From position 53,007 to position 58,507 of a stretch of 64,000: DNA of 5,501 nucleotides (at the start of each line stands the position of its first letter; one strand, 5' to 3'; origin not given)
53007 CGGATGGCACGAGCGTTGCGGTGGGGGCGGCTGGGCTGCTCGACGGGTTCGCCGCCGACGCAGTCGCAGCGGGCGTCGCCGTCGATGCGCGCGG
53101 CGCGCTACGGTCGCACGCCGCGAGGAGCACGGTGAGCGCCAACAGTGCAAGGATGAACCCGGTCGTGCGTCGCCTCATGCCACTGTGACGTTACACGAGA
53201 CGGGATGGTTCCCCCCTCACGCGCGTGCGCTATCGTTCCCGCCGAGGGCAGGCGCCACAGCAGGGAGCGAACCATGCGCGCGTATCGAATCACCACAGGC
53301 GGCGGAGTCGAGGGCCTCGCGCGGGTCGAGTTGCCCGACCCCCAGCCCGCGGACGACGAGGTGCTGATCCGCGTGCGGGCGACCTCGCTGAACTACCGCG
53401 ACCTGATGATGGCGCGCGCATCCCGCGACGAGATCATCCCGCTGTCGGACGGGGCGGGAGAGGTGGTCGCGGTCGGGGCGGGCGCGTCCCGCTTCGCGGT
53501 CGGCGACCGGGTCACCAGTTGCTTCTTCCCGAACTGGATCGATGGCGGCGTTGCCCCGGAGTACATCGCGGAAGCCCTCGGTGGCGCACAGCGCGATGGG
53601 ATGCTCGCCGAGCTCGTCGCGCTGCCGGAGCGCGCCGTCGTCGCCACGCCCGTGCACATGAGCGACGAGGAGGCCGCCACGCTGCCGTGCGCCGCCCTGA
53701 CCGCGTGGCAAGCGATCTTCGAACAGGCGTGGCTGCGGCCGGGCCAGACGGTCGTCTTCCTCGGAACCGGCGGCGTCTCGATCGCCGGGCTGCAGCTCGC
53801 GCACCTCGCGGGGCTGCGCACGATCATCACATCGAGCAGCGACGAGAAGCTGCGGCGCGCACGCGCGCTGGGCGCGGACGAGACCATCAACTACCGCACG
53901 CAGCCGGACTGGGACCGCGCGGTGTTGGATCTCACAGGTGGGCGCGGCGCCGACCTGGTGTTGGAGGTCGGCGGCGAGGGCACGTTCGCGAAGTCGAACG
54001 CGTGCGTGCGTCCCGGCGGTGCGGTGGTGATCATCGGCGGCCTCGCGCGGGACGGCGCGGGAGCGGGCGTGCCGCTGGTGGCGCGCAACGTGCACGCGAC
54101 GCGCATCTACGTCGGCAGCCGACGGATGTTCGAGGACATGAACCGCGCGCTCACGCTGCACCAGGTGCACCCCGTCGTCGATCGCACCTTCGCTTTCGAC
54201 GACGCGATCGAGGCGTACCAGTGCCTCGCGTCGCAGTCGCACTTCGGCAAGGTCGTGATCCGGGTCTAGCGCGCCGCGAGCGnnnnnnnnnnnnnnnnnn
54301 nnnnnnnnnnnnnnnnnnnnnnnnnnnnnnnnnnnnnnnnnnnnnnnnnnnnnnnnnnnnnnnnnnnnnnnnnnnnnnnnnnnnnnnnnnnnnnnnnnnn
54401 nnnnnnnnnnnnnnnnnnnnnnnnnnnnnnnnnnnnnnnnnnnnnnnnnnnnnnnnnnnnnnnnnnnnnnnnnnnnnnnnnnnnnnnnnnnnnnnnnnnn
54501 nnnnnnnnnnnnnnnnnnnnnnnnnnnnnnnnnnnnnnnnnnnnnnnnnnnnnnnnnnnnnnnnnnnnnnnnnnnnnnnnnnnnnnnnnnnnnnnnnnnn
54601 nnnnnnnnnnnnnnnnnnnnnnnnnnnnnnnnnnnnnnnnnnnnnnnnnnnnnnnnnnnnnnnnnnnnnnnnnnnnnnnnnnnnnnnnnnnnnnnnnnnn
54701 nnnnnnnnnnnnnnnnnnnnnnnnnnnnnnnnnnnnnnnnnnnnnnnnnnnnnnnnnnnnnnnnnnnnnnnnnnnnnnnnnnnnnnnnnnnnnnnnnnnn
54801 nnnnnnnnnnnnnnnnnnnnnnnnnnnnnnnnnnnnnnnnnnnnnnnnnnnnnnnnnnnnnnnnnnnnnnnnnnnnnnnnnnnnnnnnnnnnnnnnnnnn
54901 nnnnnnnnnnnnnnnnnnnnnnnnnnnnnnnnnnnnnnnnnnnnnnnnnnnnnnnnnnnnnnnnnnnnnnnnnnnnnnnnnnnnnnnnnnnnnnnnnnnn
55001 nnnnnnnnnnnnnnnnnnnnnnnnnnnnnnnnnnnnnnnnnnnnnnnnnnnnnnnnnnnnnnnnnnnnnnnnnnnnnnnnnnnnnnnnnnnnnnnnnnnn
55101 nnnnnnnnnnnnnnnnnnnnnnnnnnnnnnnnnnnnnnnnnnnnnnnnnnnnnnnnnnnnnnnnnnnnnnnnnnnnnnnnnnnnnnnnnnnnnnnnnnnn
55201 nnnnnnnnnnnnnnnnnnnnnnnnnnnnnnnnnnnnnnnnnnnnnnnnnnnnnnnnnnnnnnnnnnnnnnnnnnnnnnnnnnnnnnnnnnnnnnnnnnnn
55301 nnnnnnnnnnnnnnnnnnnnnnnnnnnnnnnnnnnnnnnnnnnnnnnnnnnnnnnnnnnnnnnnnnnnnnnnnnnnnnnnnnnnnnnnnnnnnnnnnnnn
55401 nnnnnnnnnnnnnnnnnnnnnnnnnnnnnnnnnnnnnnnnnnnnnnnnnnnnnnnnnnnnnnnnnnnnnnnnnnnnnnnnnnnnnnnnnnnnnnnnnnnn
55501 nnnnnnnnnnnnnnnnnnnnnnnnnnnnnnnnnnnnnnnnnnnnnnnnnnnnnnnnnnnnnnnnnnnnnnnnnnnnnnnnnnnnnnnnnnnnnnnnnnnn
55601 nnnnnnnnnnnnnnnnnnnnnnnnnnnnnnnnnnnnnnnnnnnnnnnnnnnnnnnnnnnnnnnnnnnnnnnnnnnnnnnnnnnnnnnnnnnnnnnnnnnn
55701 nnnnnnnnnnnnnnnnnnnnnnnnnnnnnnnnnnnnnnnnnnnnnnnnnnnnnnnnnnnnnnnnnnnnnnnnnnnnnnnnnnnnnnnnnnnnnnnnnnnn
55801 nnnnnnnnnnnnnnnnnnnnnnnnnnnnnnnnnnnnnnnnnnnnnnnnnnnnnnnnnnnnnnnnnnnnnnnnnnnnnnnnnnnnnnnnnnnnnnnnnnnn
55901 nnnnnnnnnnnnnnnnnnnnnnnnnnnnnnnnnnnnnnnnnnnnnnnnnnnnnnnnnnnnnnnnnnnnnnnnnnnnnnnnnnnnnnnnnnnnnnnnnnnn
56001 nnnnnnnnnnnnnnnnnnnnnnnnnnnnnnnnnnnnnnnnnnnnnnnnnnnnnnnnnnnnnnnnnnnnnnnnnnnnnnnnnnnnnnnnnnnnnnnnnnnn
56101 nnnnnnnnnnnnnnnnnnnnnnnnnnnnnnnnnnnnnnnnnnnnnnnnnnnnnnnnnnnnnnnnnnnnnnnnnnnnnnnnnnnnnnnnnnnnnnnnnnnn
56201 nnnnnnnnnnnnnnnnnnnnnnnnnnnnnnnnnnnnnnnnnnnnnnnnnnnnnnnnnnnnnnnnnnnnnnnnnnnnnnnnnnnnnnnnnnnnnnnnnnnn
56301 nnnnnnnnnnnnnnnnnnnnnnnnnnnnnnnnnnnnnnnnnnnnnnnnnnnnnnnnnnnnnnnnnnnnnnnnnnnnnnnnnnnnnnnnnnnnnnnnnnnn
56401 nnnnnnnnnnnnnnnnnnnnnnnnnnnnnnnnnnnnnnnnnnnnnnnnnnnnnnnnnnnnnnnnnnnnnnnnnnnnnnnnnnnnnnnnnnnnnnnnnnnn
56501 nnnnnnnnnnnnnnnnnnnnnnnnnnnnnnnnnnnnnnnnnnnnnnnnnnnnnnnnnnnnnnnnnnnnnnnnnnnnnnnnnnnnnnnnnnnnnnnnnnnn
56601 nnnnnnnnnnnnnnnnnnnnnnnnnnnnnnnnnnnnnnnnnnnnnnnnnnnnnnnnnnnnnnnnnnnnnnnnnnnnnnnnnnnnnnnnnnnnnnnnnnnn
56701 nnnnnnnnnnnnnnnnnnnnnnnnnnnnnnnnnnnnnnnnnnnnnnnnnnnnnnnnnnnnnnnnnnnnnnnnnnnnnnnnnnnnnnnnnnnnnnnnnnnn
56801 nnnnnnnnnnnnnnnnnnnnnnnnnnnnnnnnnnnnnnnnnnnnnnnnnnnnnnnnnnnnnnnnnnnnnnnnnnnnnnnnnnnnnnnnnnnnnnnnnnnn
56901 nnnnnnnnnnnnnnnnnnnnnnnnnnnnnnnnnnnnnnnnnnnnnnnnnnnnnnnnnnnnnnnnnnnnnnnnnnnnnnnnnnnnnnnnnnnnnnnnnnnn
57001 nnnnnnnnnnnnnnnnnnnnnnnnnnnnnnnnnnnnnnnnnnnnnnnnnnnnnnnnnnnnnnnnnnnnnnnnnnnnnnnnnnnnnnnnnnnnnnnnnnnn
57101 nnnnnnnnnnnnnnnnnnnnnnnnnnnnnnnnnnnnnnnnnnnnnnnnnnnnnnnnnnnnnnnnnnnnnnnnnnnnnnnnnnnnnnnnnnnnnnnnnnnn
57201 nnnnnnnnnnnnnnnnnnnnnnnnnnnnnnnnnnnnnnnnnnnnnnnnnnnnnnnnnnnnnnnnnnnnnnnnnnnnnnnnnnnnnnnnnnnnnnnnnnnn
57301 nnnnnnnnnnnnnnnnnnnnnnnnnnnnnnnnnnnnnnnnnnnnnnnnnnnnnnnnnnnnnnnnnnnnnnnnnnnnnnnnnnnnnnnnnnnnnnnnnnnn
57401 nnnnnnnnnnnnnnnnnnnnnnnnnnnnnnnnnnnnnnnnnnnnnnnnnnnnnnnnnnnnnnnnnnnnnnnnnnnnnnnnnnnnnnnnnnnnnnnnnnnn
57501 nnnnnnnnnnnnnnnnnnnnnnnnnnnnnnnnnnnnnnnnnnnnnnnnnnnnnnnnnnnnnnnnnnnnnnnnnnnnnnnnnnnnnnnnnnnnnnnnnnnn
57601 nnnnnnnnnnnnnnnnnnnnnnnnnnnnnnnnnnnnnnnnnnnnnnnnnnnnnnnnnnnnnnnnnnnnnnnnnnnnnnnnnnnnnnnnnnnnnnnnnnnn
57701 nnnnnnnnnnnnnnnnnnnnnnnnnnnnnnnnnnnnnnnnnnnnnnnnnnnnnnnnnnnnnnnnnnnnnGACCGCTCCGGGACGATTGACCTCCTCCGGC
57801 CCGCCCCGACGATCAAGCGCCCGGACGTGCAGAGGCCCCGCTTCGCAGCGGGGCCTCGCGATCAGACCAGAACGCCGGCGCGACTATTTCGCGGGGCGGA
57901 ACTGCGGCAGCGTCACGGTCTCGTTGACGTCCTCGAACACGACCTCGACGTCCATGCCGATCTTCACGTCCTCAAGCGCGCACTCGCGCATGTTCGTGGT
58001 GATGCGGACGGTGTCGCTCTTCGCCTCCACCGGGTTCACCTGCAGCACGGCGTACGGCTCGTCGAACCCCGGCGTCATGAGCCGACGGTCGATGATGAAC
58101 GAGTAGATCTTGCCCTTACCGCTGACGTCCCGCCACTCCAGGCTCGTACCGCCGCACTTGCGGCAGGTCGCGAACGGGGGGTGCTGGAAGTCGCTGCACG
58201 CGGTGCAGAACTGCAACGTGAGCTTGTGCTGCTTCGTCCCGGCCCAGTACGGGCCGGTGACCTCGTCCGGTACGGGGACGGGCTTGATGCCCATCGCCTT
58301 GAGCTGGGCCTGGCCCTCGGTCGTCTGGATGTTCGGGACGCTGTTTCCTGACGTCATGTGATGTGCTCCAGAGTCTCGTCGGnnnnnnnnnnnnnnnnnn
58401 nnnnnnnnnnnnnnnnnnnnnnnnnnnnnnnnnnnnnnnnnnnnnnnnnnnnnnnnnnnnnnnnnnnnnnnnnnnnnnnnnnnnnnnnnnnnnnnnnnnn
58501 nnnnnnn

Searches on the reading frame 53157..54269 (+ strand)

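Call 26: search_protein_families(library=pfam, proteins=[window:53157-54269:+], max_evalue=0.00001)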
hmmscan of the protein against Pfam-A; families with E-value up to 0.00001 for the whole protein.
window:53157-54269:+ (370 aa): 3 families
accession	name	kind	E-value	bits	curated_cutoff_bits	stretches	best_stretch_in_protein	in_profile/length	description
PF00107.32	ADH_zinc_N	-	8.7e-24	84.4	31.8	1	206-330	1-125/129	Zinc-binding dehydrogenase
PF13602.12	ADH_zinc_N_2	-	2.2e-19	71.2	27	1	238-368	1-134/134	Zinc-binding dehydrogenase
PF08240.17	ADH_N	-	2.6e-15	57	23.5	1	66-165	2-103/104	Alcohol dehydrogenase GroES-like domain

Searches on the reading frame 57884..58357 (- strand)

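Call 83: search_protein_families(library=pfam, proteins=[window:57884-58357:-], max_evalue=0.0001)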
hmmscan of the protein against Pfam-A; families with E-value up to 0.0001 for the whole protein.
window:57884-58357:- (157 aa): 2 families
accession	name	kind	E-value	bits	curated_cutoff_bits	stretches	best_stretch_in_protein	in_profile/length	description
PF01796.24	OB_ChsH2_C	-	6e-11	42.6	27.1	1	75-142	1-65/65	ChsH2, C-terminal OB-fold domain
PF12172.15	zf-ChsH2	-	7.4e-07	29.3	23.2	1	38-74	1-37/37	ChsH2, rubredoxin-like zinc ribbon domain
